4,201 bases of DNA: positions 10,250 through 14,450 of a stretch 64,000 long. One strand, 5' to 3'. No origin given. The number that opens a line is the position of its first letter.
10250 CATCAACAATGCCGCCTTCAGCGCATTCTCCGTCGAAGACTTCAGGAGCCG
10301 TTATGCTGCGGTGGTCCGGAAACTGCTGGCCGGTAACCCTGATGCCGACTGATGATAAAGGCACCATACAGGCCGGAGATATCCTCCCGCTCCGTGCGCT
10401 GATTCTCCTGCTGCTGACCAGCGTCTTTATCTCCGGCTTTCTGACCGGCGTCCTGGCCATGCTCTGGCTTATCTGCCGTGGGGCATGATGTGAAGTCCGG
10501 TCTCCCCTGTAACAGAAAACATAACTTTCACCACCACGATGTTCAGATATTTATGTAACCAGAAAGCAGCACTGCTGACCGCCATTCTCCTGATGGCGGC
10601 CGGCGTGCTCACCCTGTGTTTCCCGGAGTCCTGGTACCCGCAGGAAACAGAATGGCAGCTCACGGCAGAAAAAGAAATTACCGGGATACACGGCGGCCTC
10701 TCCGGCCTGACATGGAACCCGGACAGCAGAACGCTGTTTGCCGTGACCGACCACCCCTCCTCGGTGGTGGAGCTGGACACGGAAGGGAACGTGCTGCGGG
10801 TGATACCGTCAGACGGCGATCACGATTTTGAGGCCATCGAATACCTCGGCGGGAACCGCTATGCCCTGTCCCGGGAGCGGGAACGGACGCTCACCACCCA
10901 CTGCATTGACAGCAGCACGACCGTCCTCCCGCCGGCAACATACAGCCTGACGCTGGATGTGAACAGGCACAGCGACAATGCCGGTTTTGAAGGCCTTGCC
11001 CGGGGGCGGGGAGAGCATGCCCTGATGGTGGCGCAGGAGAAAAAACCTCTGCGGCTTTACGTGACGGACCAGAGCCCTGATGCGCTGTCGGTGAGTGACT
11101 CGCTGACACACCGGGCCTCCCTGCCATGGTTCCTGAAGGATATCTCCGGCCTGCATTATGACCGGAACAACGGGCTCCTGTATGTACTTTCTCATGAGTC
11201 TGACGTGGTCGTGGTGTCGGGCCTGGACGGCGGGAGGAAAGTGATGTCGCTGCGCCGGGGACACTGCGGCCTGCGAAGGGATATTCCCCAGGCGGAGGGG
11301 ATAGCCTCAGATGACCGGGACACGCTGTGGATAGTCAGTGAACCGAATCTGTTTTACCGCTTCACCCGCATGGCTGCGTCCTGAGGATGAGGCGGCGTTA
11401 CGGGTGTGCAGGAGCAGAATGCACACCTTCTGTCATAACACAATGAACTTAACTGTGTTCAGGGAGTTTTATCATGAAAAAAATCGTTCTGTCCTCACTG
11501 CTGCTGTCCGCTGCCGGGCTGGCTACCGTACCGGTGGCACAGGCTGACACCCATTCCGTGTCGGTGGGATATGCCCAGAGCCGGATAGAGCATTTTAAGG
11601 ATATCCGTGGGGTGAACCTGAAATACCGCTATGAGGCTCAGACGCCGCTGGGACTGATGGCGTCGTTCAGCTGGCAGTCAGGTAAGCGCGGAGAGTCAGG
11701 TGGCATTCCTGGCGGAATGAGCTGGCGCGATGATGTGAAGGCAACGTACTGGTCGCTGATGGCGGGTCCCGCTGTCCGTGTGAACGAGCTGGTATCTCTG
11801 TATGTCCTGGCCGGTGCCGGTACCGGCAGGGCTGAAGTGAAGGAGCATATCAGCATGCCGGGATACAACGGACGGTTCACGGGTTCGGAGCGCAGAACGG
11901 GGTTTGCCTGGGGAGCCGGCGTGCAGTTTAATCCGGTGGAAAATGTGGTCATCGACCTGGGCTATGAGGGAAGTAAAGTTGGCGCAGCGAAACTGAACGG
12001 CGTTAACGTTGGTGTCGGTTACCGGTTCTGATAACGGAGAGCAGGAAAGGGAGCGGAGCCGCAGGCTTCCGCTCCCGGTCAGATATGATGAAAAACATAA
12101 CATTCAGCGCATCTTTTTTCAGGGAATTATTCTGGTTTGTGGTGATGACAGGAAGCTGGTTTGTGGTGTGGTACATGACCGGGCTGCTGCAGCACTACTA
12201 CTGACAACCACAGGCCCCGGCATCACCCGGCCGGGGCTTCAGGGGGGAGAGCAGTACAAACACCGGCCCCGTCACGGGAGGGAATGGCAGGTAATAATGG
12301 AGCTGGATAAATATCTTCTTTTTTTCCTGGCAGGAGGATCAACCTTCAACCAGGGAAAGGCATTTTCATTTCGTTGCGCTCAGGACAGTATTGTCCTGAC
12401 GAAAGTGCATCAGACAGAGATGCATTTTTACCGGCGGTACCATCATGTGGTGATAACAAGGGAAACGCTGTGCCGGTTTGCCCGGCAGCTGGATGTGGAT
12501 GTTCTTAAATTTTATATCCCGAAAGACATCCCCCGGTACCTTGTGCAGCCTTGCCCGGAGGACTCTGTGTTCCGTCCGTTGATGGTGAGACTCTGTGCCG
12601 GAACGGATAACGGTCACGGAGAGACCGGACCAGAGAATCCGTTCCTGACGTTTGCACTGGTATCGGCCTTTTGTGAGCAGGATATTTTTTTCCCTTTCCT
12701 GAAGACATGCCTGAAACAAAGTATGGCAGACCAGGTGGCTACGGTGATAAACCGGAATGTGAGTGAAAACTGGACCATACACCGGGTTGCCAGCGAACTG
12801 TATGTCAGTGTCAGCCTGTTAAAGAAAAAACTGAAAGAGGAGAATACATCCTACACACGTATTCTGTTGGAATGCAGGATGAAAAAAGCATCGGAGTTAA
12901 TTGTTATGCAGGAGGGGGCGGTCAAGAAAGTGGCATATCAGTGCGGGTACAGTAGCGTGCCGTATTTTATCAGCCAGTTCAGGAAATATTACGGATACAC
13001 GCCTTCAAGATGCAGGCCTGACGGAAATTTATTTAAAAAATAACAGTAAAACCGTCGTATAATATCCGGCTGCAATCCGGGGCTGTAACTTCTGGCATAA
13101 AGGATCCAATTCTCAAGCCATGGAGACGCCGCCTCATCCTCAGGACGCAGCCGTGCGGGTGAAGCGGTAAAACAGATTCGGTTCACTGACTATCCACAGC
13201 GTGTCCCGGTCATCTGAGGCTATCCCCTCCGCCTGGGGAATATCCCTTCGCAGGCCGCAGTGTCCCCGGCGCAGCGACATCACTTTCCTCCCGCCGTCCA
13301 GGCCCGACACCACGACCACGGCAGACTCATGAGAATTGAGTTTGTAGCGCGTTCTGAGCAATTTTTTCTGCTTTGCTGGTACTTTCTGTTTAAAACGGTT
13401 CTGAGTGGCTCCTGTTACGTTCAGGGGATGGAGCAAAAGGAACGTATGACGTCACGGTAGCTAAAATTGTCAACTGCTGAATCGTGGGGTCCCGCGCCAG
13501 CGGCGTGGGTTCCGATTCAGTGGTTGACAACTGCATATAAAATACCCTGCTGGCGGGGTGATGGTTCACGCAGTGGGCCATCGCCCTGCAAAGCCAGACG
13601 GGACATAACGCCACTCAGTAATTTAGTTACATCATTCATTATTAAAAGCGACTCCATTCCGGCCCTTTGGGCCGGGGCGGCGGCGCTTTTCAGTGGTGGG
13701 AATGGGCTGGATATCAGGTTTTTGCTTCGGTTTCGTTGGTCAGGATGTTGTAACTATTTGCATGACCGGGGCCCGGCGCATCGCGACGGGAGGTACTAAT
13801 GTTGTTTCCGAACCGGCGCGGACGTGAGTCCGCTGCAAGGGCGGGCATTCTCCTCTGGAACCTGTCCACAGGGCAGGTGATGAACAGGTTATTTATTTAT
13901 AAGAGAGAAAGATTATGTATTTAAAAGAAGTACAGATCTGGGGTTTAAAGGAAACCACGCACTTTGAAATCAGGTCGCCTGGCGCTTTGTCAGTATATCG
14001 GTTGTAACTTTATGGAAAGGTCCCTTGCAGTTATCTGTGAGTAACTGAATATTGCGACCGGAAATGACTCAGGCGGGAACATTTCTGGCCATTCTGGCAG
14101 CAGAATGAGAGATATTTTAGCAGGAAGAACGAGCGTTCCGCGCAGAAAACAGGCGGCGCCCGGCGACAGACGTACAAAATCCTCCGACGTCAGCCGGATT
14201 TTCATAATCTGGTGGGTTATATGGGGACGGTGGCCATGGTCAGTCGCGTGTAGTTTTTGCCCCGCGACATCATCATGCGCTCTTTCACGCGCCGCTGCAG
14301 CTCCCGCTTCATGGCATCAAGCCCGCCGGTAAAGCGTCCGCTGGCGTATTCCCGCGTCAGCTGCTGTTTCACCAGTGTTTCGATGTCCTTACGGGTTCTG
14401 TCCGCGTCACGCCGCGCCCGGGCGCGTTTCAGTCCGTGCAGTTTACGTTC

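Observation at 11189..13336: A 210-bp near-identical inverted duplication of the srgB 3' end brackets rck-srgC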

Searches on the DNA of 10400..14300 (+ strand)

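Call 4: search_dna_similar(query=window:10400-14300:+, collection=plasmids, mode=near, max_rows=40, rows=spread)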
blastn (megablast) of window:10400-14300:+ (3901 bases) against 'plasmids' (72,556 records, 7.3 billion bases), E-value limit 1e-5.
Records with a match: 1334; places in all: 1777; records where one place covers at least 80% of the query: 249.
Best place of each record, by identity: >=99% 115; 95-99% 262; 90-95% 123; 80-90% 461; 60-80% 373.
By first word of the organism name: Salmonella 636; Escherichia 236; Klebsiella 205; Enterobacter 108; Citrobacter 57; Raoultella 25; Edwardsiella 19; Serratia 15; Yersinia 9; Pantoea 8; and 8 more.
By predicted mobility (MOB-suite, as given by PLSDB): conjugative 915; non-mobilizable 219; mobilizable 200.
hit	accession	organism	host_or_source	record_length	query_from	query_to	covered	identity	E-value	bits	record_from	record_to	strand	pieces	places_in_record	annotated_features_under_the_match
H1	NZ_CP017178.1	Salmonella enterica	fish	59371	1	3901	100%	100.0%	0e+0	7204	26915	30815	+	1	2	YjiK family protein | AraC family transcriptional regulator | rck: complement resistance protein Rck | hypothetical protein | repA: incFII family plasmid replication initiator RepA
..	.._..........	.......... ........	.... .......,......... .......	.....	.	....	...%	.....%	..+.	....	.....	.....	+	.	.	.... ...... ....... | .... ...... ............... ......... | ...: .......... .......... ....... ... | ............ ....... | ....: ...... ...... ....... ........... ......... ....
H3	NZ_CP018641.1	Salmonella enterica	human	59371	1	3901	100%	99.7%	0e+0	7143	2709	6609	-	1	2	YjiK family protein | AraC family transcriptional regulator | rck: complement resistance protein Rck | hypothetical protein | repA: incFII family plasmid replication initiator RepA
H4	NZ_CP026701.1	Salmonella enterica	-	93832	1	3901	100%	97.3%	0e+0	6643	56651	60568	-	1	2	YjiK family protein | AraC family transcriptional regulator | rck: complement resistance protein Rck | hypothetical protein | repA: incFII family plasmid replication initiator RepA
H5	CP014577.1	Salmonella enterica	Bos taurus,ground beef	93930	1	3901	100%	97.3%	0e+0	6643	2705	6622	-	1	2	srgB: putative outer membrane protein | srgC: putative regulatory protein | rcK: resistance to complement killing | putative outer membrane protein | repA: replication protein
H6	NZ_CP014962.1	Salmonella enterica subsp. enterica serovar Typhimurium ...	-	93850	1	3901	100%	97.3%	0e+0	6643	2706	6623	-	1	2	YjiK family protein | AraC family transcriptional regulator | rck: complement resistance protein Rck | SdiA-regulated domain-containing protein | hypothetical protein | and 1 other names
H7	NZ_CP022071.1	Salmonella enterica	Homo sapiens,stool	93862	1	3901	100%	97.3%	0e+0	6637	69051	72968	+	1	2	YjiK family protein | AraC family transcriptional regulator | rck: complement resistance protein Rck | hypothetical protein | repA: incFII family plasmid replication initiator RepA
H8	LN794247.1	Salmonella enterica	-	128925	1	3901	100%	96.6%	0e+0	6466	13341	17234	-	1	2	srgB: putative outer membrane protein | srgC: putative bacterial regulatory helix-turn-helix protein | rcK: resistance to complement killing | hypothetical protein (x2) | repA_1: incFII family plasmid replication initiator RepA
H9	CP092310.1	Salmonella enterica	-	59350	1005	3901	74%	100.0%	0e+0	5343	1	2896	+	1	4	none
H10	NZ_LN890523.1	Salmonella enterica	Homo sapiens,Human Stool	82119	2944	3901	25%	95.8%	0e+0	1555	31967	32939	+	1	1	repA: incFII family plasmid replication initiator RepA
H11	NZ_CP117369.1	Salmonella enterica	Bos taurus,lung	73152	3066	3901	21%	95.6%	0e+0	1336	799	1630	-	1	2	repA: incFII family plasmid replication initiator RepA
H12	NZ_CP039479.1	Salmonella enterica subsp. enterica serovar Bareilly str. ...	Homo sapiens,human,stool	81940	3068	3901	21%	94.8%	0e+0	1303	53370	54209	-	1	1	repA: incFII family plasmid replication initiator RepA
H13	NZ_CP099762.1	Salmonella enterica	Homo sapiens,whole genome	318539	151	969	21%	82.8%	0e+0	732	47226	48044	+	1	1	SdiA-regulated domain-containing protein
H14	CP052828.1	Salmonella enterica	ground turkey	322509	151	969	21%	82.8%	0e+0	732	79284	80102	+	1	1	YjiK family protein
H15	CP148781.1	Salmonella enterica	Homo sapiens,single cell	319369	151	969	21%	82.7%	0e+0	726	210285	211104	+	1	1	none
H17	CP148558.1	Escherichia coli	-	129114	182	929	19%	88.3%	0e+0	881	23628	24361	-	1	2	none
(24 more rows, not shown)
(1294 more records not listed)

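Call 5: get_annotated_region(hit=H2, flank=6000)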
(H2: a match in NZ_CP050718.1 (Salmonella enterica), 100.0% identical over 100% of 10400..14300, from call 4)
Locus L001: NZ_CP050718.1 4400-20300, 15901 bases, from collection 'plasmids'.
description: Salmonella enterica subsp. enterica serovar Enteritidis strain SE95 plasmid pSE95-2, complete sequence
organism: Salmonella enterica (NCBI taxid 149539)
taxonomy: Bacteria; Pseudomonadota; Gammaproteobacteria; Enterobacterales; Enterobacteriaceae; Salmonella; Salmonella enterica
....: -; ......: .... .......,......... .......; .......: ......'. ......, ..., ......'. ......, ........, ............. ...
typing (MOB-suite, as given by PLSDB): non-mobilizable; replicon IncFIB,IncFII; mating-pair formation MPF_F
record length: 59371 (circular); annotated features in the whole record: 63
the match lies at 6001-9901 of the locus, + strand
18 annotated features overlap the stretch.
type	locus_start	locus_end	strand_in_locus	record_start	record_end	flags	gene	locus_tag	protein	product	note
CDS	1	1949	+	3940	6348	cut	pefC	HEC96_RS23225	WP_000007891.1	outer membrane usher protein PefC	-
CDS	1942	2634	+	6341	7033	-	pefD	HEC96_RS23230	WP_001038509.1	fimbrial chaperone PefD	-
CDS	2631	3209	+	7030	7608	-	-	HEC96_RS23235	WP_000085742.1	hypothetical protein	-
CDS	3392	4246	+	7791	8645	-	-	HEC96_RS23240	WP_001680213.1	hypothetical protein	-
CDS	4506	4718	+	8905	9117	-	pefI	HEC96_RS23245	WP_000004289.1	transcriptional regulator PefI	-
CDS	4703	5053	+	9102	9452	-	-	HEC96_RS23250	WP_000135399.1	helix-turn-helix transcriptional regulator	GO:0006355 - regulation of DNA-templated transcription [Evidence IEA]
CDS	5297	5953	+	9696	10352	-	-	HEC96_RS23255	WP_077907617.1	DsbA family protein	-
CDS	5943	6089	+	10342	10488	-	-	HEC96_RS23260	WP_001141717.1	hypothetical protein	-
CDS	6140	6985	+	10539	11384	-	-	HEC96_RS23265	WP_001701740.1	YjiK family protein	-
CDS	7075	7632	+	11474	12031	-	rck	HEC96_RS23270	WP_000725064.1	complement resistance protein Rck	-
CDS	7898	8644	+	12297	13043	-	-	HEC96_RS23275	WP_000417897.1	AraC family transcriptional regulator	GO:0006355 - regulation of DNA-templated transcription [Evidence IEA]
CDS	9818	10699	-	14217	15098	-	repA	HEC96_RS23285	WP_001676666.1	incFII family plasmid replication initiator RepA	GO:0006276 - plasmid maintenance [Evidence IEA]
CDS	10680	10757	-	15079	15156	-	tap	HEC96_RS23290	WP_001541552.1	RepA leader peptide Tap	GO:0006276 - plasmid maintenance [Evidence IEA]; GO:0031556 - transcriptional attenuation by ribosome [Evidence IEA]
CDS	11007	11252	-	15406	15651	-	-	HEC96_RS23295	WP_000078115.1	replication regulatory protein RepA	-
CDS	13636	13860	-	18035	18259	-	-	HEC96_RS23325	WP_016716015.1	DUF2689 domain-containing protein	-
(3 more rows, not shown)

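Call 6: get_annotated_region(hit=H5, flank=6000)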
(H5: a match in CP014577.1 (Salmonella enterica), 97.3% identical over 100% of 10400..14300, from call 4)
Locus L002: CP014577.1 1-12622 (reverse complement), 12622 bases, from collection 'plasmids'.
description: Salmonella enterica subsp. enterica serovar Typhimurium strain RM9437 plasmid pRM9437, complete sequence
organism: Salmonella enterica (NCBI taxid 90371)
taxonomy: Bacteria; Pseudomonadota; Gammaproteobacteria; Enterobacterales; Enterobacteriaceae; Salmonella; Salmonella enterica
host: -; source: Bos taurus,ground beef; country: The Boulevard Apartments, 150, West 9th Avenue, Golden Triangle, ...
typing (MOB-suite, as given by PLSDB): conjugative; replicon IncFIB,IncFII; relaxase MOBF; mating-pair formation MPF_F
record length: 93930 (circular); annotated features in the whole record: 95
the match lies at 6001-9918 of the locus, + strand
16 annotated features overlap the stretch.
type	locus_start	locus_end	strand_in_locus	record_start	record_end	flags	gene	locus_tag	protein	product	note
CDS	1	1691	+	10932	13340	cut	pefC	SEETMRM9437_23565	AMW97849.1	usher protein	-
CDS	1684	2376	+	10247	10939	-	pefD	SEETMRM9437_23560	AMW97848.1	chaperone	-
CDS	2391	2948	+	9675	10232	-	-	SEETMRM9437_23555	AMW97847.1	putative outer membrane protein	-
CDS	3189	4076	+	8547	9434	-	-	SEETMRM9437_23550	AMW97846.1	putative outer membrane protein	-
CDS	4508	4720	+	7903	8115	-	pefI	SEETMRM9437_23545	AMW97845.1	regulator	-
CDS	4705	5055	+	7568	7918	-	-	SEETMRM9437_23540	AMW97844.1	putative regulatory protein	-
CDS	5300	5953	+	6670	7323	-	srgA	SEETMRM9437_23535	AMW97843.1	putative thiol-disulfide isomerase or thioredoxin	-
CDS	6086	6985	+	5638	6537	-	srgB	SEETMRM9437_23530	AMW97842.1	putative outer membrane protein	-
CDS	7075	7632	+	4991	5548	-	rcK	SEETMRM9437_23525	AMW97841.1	resistance to complement killing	-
CDS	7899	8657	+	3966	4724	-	srgC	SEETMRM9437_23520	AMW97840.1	putative regulatory protein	-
CDS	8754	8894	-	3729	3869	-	-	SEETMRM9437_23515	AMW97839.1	putative outer membrane protein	-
CDS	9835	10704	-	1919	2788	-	repA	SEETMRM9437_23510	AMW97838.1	replication protein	-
CDS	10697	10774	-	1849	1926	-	tap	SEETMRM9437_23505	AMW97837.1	RepA leader peptide Tap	-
CDS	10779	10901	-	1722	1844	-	repA3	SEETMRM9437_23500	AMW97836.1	DNA replication protein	-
CDS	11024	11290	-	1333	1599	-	repC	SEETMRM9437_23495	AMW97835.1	replication protein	-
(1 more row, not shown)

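Call 7: get_annotated_region(hit=H10, flank=6000)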
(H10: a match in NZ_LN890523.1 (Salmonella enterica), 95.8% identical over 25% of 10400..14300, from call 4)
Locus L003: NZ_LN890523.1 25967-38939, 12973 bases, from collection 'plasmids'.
description: Salmonella enterica subsp. enterica serovar Weltevreden strain 2511STDY5712384 plasmid 2, complete sequence
organism: Salmonella enterica (NCBI taxid 57743)
taxonomy: Bacteria; Pseudomonadota; Gammaproteobacteria; Enterobacterales; Enterobacteriaceae; Salmonella; Salmonella enterica
host: -; source: Homo sapiens,Human Stool; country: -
typing (MOB-suite, as given by PLSDB): conjugative; replicon IncFII; relaxase MOBF; mating-pair formation MPF_T
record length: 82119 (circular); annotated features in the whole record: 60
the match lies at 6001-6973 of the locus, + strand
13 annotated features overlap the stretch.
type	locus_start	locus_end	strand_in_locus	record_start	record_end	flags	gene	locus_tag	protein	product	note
CDS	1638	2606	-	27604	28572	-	-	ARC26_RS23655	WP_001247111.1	DNA-binding protein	-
CDS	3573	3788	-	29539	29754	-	-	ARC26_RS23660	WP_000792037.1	hypothetical protein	-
CDS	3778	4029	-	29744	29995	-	-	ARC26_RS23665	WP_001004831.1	hypothetical protein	-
CDS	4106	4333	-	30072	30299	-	-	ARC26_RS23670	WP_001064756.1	hypothetical protein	-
CDS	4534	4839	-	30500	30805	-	-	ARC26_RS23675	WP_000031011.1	hypothetical protein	-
CDS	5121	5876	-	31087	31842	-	-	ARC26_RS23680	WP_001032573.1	hypothetical protein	-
CDS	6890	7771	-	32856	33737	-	repA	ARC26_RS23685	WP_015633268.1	incFII family plasmid replication initiator RepA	GO:0006276 - plasmid maintenance [Evidence IEA]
CDS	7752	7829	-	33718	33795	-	tap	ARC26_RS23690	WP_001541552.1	RepA leader peptide Tap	GO:0006276 - plasmid maintenance [Evidence IEA]; GO:0031556 - transcriptional attenuation by ribosome [Evidence IEA]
CDS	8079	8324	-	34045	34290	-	-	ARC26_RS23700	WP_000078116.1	replication regulatory protein RepA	-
CDS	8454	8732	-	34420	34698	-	-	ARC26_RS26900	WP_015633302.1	phospholipase D-like domain-containing protein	-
CDS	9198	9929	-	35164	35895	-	traX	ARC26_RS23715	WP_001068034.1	type-F conjugative transfer system pilin acetylase TraX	-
CDS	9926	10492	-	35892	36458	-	-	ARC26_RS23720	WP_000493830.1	DUF2726 domain-containing protein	-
CDS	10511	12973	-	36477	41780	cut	traI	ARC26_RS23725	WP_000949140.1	conjugative transfer relaxase/helicase TraI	-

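Call 23: get_annotated_region(hit=H8, flank=6000)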
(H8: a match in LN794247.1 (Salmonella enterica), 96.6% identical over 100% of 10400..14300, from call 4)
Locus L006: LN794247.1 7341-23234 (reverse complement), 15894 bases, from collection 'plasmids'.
description: Salmonella enterica subsp. enterica serovar Typhimurium plasmid pSBLT, complete sequence
organism: Salmonella enterica (NCBI taxid 90371)
taxonomy: Bacteria; Pseudomonadota; Gammaproteobacteria; Enterobacterales; Enterobacteriaceae; Salmonella; Salmonella enterica
host: -; source: -; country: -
typing (MOB-suite, as given by PLSDB): conjugative; replicon IncFIB,IncFII,IncQ1; relaxase MOBF; mating-pair formation MPF_F
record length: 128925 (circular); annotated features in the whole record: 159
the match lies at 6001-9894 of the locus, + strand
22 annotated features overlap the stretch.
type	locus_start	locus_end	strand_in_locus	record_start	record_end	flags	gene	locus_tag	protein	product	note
CDS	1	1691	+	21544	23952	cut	pefC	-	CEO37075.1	Fimbrial Usher protein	-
CDS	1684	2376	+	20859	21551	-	pefD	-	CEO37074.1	Gram-negative pili assemblychaperone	-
CDS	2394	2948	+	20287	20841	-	orf5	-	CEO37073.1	putative outer membrane protein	-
CDS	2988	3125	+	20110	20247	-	-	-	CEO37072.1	hypothetical protein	-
CDS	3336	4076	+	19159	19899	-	-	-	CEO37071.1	outer membrane protein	-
CDS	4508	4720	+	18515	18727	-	pefI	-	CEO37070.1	plasmid-encoded fimbriae; regulatory,FaeA-like protein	-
CDS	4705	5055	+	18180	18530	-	orf7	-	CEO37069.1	putative bacterial regulatory protein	-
CDS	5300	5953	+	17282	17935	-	srgA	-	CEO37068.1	putative thiol-disulfide isomerase or thioredoxin,Thiol:disulfide interchange protein DsbA precursor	-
CDS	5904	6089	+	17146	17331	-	-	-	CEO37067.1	hypothetical protein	-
CDS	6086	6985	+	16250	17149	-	srgB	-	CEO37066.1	putative outer membrane protein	-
CDS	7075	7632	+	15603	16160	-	rcK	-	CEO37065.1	resistance to complement killing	-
CDS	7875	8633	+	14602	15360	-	srgC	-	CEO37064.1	putative bacterial regulatory helix-turn-helix protein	-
CDS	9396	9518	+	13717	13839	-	-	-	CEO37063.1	hypothetical protein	-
CDS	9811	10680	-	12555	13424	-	repA_1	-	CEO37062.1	incFII family plasmid replication initiator RepA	-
CDS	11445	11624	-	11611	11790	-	-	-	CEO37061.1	phospholipase D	-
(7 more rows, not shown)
